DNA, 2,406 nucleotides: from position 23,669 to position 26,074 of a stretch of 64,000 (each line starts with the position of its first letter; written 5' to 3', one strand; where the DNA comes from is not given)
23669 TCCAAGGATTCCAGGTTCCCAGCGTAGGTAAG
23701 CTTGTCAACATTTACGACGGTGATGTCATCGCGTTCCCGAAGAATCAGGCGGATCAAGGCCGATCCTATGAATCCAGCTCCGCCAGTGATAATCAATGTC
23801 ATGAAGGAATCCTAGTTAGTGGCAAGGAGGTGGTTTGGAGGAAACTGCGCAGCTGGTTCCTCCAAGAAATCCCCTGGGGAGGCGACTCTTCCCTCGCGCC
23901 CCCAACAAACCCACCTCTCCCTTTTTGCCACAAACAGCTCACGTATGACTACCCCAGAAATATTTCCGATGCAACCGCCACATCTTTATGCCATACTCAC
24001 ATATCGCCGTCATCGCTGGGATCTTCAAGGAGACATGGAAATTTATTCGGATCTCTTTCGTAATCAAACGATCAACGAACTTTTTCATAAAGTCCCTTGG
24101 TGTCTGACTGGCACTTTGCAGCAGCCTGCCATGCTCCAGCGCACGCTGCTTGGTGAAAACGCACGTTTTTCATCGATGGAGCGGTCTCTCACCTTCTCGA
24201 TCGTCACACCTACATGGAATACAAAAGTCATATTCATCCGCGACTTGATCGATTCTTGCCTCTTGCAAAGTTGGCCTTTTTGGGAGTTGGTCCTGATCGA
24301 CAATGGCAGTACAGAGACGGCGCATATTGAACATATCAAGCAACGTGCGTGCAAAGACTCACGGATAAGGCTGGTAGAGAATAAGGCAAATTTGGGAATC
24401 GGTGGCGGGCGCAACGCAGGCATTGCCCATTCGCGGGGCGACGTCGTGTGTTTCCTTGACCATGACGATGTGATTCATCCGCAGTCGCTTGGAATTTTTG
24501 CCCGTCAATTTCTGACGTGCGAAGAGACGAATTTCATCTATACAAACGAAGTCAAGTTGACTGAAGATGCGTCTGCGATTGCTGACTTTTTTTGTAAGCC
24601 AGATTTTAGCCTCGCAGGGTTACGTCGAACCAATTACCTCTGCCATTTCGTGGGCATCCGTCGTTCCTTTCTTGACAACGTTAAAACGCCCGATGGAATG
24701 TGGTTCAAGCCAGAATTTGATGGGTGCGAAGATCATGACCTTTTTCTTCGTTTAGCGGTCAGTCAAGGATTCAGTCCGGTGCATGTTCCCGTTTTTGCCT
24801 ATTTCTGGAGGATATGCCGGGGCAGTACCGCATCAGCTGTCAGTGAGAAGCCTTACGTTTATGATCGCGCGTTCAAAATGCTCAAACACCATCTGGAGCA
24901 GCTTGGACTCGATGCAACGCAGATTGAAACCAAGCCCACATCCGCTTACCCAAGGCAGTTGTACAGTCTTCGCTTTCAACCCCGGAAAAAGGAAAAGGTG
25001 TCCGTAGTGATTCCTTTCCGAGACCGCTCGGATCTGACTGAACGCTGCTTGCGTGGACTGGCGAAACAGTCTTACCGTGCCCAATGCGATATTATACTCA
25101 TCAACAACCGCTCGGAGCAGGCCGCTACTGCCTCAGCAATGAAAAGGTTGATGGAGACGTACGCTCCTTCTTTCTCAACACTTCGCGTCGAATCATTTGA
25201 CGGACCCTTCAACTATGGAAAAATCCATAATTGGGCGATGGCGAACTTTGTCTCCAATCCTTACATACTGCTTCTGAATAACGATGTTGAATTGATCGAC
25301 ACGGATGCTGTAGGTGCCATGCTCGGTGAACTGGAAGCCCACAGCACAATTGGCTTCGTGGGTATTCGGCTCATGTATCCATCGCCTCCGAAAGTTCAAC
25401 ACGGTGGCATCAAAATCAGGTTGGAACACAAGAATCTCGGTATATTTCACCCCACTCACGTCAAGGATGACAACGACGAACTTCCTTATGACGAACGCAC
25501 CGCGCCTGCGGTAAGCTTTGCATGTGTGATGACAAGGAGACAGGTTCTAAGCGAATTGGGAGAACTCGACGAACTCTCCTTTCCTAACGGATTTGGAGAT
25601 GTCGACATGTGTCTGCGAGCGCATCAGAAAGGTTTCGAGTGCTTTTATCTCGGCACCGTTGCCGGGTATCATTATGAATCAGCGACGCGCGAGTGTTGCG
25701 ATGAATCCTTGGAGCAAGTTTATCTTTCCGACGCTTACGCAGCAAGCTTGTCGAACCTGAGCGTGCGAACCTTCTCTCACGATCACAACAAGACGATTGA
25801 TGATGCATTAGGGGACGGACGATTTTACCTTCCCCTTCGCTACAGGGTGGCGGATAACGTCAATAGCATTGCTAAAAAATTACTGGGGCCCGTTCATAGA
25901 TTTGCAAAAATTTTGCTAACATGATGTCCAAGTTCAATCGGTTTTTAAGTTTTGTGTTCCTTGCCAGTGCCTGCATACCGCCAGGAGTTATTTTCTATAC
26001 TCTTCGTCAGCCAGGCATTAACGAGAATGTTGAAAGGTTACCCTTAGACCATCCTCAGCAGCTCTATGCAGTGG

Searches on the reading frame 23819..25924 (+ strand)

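Call 4: search_protein_families(library=pfam, proteins=[window:23819-25924:+], max_evalue=0.01)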
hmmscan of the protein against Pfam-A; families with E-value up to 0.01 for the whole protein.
window:23819-25924:+ (701 aa): 3 families
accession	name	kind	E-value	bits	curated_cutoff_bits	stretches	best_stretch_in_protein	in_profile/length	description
PF00535.33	Glycos_transf_2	-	8e-35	120.7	23.3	2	127-233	1-105/168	Glycosyl transferase family 2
PF13641.12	Glyco_tranf_2_3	-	2.9e-16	60.6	27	2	126-312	3-194/230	Glycosyltransferase like family 2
PF10111.15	Glyco_tranf_2_2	-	1.2e-09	38.6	27.3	1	131-224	5-99/276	Glycosyltransferase like family 2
